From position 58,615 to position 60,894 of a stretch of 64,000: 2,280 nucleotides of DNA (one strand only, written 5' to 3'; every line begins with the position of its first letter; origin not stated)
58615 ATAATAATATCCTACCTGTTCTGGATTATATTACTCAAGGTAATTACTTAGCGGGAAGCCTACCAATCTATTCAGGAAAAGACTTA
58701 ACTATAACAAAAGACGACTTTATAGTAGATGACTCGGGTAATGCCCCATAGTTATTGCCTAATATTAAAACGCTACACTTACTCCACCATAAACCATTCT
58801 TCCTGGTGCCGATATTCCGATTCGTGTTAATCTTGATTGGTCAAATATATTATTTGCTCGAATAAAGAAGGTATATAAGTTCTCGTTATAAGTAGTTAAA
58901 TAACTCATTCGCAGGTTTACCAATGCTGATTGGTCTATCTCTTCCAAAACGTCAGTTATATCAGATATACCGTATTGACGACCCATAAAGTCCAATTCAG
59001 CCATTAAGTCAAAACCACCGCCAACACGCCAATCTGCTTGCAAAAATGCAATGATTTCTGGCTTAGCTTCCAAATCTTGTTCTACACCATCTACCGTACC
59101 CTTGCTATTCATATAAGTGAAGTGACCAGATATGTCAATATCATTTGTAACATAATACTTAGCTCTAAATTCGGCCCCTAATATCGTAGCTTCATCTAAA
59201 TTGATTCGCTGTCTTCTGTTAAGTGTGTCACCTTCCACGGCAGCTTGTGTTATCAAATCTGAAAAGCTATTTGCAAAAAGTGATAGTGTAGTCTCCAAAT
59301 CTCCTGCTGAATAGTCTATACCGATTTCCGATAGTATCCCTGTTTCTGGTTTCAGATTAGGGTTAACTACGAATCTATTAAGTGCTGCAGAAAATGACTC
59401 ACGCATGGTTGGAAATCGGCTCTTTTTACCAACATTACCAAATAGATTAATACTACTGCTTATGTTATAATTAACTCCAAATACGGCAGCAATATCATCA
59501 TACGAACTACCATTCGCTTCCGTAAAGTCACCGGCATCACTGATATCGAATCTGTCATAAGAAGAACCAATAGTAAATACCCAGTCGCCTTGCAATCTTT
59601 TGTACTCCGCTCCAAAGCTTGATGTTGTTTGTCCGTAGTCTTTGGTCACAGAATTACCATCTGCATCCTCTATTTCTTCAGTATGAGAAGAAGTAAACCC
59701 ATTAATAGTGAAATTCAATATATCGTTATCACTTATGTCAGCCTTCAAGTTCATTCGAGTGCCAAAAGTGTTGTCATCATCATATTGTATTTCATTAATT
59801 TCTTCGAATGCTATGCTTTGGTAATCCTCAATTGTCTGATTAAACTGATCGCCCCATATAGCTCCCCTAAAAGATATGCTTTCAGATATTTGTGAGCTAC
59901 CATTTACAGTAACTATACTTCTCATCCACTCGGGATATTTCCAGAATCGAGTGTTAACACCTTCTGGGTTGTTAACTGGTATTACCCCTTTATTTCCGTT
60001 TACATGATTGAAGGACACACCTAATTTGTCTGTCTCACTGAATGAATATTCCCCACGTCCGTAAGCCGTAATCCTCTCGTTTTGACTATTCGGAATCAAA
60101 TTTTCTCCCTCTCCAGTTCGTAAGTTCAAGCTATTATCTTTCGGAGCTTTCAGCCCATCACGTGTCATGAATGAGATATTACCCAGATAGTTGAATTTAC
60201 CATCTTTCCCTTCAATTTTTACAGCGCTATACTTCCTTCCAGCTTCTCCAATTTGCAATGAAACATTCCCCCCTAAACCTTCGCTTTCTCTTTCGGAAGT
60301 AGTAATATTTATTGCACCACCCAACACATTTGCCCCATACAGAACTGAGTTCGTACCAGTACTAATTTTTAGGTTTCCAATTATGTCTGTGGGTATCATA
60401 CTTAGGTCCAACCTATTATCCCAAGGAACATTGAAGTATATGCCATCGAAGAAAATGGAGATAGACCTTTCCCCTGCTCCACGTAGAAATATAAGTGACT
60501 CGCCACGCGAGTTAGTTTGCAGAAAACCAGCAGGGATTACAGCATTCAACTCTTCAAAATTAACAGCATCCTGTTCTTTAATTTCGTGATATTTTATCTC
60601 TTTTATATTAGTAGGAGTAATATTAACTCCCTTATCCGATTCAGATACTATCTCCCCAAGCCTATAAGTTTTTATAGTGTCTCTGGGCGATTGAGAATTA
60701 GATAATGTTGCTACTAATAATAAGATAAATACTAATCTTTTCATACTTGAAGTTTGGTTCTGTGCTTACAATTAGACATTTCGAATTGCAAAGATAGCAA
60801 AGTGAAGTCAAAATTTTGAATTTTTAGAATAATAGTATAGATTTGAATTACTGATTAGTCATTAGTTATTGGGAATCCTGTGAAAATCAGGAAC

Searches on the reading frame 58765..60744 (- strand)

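Call 49: search_protein_families(library=pfam, proteins=[window:58765-60744:-], max_evalue=0.01)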
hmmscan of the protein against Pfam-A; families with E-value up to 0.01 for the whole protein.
window:58765-60744:- (659 aa): 3 families
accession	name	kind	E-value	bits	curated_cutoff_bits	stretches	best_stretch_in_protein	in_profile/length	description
PF00593.30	TonB_dep_Rec_b-barrel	-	8.8e-27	95.5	27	1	221-633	43-436/436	TonB dependent receptor-like, beta-barrel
PF07715.20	Plug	-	2e-12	48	23.9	1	43-144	5-107/107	TonB-dependent Receptor Plug Domain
PF14905.12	OMP_b-brl_3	-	5.1e-09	36.1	27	1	299-639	39-379/408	Outer membrane protein beta-barrel family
